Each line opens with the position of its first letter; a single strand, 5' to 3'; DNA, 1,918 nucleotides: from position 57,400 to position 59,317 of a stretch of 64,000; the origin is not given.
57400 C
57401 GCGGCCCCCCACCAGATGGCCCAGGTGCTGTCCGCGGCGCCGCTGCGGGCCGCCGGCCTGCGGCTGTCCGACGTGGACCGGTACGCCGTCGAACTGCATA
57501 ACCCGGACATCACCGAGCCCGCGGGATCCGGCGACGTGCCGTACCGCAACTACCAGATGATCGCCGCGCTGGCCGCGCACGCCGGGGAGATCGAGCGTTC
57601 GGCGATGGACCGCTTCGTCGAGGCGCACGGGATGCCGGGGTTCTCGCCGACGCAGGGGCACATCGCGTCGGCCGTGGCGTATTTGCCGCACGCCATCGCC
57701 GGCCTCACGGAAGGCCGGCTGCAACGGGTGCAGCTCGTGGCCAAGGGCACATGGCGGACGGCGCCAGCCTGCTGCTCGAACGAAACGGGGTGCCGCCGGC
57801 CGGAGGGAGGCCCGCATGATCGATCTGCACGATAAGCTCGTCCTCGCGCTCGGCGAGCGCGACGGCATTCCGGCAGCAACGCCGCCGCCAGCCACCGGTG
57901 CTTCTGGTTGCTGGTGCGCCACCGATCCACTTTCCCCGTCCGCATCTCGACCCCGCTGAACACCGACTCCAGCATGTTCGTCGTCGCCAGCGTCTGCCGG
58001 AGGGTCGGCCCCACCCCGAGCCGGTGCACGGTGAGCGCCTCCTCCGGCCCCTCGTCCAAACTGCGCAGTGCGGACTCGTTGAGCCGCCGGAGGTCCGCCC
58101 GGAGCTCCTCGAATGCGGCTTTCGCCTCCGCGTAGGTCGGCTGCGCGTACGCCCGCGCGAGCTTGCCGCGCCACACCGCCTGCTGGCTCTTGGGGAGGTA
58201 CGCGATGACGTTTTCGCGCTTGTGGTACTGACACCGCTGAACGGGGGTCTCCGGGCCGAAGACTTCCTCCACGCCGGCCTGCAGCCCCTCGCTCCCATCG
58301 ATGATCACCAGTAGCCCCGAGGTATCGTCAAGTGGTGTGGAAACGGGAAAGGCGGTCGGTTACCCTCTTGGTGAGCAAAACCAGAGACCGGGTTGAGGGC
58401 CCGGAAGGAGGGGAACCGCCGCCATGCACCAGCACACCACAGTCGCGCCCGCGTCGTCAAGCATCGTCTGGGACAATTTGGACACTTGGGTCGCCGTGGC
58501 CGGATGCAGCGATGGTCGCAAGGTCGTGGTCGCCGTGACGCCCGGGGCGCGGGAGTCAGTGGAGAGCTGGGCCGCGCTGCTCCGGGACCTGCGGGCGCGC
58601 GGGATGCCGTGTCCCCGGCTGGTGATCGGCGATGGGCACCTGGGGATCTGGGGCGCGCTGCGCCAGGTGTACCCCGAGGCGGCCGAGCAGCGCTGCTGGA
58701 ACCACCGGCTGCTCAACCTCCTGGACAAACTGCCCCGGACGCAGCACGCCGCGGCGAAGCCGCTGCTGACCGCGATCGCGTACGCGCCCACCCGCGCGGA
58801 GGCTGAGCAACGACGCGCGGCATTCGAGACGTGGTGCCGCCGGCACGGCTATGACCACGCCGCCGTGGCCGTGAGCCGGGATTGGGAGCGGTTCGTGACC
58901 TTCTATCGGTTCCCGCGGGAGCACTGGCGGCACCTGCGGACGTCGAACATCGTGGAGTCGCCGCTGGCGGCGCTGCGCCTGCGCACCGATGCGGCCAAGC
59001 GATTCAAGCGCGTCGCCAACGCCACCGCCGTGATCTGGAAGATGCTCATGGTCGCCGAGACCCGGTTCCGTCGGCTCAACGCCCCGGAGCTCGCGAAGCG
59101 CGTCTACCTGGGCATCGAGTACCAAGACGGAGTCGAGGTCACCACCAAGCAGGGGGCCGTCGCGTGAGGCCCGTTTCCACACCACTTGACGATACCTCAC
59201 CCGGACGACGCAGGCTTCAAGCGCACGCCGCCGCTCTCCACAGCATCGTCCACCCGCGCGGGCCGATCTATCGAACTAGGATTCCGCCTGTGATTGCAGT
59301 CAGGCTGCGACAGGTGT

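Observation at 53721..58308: Second, degraded copy of the Grd-like genes with multiple frameshifts, capped by IS256 remnants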

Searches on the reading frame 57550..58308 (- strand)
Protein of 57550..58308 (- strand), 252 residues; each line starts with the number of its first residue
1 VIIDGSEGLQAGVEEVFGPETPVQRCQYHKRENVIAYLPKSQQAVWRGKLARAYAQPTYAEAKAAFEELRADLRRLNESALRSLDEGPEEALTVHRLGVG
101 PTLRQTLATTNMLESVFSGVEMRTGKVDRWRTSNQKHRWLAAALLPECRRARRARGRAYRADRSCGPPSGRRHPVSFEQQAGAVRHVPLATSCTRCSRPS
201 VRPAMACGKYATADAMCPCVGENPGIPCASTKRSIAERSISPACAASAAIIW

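Call 10: search_protein_families(library=pfam, proteins=[window:57550-58308:-])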
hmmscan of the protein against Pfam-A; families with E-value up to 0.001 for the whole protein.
window:57550-58308:- (252 aa): 1 family
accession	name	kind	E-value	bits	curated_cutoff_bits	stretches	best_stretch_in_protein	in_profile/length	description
PF00872.24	Transposase_mut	-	6.8e-13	48.7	21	1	2-127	230-352/379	Transposase, Mutator family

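Call 27: search_protein_families(library=ncbifam, proteins=[window:57550-58308:-], max_evalue=0.00001)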
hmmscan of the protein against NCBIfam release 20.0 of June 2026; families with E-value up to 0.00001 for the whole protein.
window:57550-58308:- (252 aa): 1 family
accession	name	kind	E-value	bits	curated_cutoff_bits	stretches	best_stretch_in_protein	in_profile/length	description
NF033543.2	transpos_IS256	equivalog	1e-29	103.6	150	1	2-144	191-335/338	IS256 family transposase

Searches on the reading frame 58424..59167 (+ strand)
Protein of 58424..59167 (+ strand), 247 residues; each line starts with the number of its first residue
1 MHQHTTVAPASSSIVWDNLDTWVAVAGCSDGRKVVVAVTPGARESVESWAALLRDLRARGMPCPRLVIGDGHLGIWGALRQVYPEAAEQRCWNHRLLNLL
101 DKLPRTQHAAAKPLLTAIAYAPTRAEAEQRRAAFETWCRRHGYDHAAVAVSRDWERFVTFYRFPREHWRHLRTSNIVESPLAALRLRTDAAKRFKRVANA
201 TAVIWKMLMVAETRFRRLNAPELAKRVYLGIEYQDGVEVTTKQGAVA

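Call 10: search_protein_families(library=pfam, proteins=[window:58424-59167:+])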
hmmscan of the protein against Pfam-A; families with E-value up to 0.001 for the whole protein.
window:58424-59167:+ (247 aa): 2 families
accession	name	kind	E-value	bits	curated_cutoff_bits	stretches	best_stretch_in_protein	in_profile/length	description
PF00872.24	Transposase_mut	-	3.7e-31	108.8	21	1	20-208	182-369/379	Transposase, Mutator family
PF10551.15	MULE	-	0.0003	21.6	27.6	1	29-94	25-95/99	MULE transposase domain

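Call 27: search_protein_families(library=ncbifam, proteins=[window:58424-59167:+], max_evalue=0.00001)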
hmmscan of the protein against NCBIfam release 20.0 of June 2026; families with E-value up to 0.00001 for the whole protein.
window:58424-59167:+ (247 aa): 2 families
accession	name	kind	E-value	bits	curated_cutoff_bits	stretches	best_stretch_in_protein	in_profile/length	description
NF033543.2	transpos_IS256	equivalog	1.8e-46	158.7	150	1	23-209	145-336/338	IS256 family transposase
NF033544.1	transpos_IS1249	exception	2.2e-08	33.6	300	1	32-134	115-216/382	IS1249 family transposase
